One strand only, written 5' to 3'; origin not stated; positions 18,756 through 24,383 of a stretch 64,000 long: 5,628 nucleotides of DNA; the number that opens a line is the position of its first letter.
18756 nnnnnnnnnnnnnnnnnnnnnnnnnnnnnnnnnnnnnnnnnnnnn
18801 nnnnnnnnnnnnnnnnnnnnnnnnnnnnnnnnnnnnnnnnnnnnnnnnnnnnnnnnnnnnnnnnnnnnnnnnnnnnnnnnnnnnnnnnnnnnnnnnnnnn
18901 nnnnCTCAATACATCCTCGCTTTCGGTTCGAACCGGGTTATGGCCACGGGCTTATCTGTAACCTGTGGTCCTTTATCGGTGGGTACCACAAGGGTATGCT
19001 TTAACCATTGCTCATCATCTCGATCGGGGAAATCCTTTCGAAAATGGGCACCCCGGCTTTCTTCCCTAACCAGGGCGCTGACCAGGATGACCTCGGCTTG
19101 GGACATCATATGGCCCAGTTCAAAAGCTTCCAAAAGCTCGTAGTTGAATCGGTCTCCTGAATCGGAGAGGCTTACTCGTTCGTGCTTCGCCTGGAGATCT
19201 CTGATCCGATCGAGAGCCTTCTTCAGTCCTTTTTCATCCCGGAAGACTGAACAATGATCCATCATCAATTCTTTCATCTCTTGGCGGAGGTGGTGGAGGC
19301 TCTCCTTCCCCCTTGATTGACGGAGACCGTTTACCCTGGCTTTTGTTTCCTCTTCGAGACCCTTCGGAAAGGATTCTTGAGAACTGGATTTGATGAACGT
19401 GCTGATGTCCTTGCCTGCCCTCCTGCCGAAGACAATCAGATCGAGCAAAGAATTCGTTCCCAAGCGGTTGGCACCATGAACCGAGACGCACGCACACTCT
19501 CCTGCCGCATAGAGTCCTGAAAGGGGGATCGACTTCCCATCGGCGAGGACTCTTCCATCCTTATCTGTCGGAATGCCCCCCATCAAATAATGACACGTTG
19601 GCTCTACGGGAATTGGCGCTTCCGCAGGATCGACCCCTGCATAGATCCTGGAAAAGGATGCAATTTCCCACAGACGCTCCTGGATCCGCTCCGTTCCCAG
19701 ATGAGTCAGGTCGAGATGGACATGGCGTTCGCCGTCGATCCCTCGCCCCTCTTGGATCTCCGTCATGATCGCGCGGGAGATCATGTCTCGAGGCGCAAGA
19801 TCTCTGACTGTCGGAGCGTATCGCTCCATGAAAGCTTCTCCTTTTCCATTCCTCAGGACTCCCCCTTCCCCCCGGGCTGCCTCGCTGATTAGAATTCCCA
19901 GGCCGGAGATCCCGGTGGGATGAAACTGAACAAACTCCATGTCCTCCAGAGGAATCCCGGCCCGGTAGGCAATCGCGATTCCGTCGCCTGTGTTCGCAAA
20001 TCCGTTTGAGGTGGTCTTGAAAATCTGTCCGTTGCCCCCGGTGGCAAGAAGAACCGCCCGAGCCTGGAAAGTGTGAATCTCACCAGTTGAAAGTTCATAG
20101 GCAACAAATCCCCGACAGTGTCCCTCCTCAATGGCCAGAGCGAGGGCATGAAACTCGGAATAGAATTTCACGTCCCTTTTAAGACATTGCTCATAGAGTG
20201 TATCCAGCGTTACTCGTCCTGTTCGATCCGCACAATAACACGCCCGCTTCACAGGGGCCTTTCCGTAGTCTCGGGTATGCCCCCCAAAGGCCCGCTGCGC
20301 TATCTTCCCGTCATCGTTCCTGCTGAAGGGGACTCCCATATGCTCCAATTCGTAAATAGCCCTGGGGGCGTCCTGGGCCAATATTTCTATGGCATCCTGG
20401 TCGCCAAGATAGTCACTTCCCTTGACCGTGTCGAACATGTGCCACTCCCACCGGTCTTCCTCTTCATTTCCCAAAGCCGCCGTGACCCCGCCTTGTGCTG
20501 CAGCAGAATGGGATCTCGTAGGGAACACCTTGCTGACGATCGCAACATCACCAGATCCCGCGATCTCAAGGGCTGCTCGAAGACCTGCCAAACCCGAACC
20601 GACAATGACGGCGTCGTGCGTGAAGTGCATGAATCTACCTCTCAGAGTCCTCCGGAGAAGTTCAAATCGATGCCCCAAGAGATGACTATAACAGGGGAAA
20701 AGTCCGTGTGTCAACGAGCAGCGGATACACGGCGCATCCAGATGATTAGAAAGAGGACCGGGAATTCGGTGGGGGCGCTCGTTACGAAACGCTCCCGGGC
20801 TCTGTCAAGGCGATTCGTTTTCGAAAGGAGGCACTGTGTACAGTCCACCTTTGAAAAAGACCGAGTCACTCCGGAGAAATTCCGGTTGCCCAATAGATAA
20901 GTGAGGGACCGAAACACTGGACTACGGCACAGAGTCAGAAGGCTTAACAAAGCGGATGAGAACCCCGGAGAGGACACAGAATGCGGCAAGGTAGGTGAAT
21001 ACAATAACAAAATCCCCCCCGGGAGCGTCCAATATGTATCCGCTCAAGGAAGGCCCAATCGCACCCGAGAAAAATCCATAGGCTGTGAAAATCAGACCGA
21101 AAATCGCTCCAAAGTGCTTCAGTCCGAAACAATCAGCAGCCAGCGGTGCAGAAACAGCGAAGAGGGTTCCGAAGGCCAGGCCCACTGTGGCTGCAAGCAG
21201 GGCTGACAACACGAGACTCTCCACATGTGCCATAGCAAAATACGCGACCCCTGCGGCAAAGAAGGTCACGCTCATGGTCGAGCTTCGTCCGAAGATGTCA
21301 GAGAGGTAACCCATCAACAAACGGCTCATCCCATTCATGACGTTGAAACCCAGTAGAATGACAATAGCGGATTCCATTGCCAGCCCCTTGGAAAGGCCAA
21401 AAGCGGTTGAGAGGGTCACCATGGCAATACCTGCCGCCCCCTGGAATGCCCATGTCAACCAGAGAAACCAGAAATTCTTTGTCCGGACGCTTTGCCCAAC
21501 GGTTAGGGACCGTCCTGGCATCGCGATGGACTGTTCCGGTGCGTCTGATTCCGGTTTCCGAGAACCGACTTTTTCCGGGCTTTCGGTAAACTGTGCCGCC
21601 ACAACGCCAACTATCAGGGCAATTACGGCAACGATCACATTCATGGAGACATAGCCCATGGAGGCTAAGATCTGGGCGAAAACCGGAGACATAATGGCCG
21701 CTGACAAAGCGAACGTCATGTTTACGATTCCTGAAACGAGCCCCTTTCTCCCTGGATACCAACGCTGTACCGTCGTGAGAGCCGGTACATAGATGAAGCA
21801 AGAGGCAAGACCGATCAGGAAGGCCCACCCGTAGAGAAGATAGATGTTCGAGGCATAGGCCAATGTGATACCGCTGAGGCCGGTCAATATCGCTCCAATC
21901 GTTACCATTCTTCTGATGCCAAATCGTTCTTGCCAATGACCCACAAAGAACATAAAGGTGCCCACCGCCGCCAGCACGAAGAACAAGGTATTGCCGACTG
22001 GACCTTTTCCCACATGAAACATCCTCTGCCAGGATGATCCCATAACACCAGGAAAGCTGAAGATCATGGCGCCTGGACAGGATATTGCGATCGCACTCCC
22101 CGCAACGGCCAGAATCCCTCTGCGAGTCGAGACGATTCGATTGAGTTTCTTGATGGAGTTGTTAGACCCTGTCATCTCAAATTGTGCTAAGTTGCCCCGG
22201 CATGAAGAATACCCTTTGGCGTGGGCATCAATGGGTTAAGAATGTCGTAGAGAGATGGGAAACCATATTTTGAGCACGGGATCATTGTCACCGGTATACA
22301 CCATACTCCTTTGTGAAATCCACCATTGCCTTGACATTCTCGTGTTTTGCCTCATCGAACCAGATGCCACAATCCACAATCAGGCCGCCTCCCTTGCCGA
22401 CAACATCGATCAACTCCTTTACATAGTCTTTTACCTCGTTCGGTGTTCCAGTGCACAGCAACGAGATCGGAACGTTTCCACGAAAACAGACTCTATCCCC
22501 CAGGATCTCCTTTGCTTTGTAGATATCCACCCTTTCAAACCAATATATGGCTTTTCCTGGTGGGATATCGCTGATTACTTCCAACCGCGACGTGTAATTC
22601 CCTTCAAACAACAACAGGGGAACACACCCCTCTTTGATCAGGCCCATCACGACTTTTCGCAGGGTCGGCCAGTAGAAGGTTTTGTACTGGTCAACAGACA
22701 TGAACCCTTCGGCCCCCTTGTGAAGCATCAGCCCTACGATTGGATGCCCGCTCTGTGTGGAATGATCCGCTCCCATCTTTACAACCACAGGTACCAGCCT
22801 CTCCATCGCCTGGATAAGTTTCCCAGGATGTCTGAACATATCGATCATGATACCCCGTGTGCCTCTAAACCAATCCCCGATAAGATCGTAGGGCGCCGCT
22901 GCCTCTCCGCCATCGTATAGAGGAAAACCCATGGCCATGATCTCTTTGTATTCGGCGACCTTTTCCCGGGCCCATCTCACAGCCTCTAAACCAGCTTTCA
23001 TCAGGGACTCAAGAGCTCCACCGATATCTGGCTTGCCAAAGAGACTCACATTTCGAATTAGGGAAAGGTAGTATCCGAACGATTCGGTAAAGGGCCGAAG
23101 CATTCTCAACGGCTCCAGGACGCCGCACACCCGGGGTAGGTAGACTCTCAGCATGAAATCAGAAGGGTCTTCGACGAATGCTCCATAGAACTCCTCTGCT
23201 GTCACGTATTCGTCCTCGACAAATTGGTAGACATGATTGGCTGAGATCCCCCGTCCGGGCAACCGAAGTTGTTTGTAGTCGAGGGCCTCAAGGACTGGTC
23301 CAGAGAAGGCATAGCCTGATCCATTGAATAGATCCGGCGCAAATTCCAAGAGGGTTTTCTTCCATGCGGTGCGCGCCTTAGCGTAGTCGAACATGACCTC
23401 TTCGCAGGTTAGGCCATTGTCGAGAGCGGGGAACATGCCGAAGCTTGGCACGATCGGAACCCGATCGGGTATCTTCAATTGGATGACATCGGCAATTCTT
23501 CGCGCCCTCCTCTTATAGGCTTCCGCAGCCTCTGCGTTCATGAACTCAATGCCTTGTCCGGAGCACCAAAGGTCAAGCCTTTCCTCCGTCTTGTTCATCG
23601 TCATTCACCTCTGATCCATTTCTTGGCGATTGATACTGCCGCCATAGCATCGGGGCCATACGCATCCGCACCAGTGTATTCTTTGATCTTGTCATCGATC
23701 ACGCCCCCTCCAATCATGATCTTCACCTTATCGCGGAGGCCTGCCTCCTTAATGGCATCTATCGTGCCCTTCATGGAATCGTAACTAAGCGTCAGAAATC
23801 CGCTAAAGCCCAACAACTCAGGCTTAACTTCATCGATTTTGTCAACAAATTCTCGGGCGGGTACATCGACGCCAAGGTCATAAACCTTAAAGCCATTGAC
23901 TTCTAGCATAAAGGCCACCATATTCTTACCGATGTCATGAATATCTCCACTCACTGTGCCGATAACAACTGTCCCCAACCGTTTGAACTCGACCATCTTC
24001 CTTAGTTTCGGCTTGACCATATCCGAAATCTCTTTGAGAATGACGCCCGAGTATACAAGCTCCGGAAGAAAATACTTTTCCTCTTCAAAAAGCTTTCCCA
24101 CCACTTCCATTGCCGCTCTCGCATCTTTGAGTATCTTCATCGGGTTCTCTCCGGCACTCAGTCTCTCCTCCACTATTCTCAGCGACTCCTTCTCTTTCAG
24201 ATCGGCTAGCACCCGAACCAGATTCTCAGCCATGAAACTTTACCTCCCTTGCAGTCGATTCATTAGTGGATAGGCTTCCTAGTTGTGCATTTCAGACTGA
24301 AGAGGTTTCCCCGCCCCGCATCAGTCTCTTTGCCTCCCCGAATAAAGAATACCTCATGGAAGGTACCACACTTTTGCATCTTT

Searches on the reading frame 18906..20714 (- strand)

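Call 29: search_protein_families(library=pfam, proteins=[window:18906-20714:-], max_evalue=0.0001)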
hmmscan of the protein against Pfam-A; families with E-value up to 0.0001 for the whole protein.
window:18906-20714:- (602 aa): 4 families
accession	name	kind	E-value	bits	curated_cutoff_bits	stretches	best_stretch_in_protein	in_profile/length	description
PF00890.30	FAD_binding_2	-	1.4e-113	380.7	20.4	1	34-423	1-414/414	FAD binding domain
PF02910.25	Succ_DH_flav_C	-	4.5e-44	150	20.8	1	477-602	1-130/130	Fumarate reductase flavoprotein C-term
PF01266.30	DAO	-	1e-07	32.3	27.9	1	34-230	1-207/353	FAD dependent oxidoreductase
PF07992.20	Pyr_redox_2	-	2.4e-06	27.6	26.1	0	34-239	2-119/291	Pyridine nucleotide-disulphide oxidoreductase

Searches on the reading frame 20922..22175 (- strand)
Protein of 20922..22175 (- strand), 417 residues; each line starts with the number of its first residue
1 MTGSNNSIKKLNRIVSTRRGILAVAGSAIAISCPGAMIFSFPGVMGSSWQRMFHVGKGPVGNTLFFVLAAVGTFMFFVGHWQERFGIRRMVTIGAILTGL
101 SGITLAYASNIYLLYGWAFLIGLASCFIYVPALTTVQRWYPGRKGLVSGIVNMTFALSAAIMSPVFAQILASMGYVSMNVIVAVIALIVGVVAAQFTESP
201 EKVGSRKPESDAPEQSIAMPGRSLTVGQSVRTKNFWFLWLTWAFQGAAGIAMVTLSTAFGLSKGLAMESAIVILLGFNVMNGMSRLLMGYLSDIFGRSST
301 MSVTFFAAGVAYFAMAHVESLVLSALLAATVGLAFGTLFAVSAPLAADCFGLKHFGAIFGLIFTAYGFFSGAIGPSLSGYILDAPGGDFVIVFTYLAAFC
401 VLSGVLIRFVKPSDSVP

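Call 29: search_protein_families(library=pfam, proteins=[window:20922-22175:-], max_evalue=0.0001)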
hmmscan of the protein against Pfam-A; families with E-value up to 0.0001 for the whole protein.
window:20922-22175:- (417 aa): 1 family
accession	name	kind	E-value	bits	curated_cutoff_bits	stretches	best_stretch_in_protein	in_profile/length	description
PF07690.21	MFS_1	-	1.4e-34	120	33.4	2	37-278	11-249/347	Major Facilitator Superfamily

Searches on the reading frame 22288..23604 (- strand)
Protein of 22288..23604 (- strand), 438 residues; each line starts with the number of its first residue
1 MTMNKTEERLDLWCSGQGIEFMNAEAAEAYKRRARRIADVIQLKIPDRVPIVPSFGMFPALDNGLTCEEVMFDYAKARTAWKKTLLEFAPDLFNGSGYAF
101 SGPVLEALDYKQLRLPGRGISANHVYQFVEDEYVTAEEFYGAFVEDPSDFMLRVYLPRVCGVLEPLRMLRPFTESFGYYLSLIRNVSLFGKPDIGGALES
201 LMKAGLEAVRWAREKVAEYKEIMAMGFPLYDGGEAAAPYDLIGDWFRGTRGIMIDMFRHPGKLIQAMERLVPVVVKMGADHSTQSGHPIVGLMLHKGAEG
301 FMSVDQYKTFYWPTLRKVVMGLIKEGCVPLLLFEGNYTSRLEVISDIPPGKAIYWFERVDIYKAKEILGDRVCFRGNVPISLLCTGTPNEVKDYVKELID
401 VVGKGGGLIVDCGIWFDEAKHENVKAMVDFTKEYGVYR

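Call 29: search_protein_families(library=pfam, proteins=[window:22288-23604:-], max_evalue=0.0001)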
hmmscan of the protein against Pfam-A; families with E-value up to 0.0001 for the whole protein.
window:22288-23604:- (438 aa): 1 family
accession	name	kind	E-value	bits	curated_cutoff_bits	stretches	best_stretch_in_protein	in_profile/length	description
PF01208.23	URO-D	-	6.4e-17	62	23.9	1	233-434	141-346/346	Uroporphyrinogen decarboxylase (URO-D)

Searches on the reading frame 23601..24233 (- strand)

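Call 29: search_protein_families(library=pfam, proteins=[window:23601-24233:-], max_evalue=0.0001)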
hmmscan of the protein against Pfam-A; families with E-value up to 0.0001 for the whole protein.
window:23601-24233:- (210 aa): 2 families
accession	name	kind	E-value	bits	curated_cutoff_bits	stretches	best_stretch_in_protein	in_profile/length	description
PF02310.24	B12-binding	-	9.1e-23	80.8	32.1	1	88-200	2-120/121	B12 binding domain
PF02607.22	B12-binding_2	-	5.5e-11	42.9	23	1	2-72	2-72/74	B12 binding domain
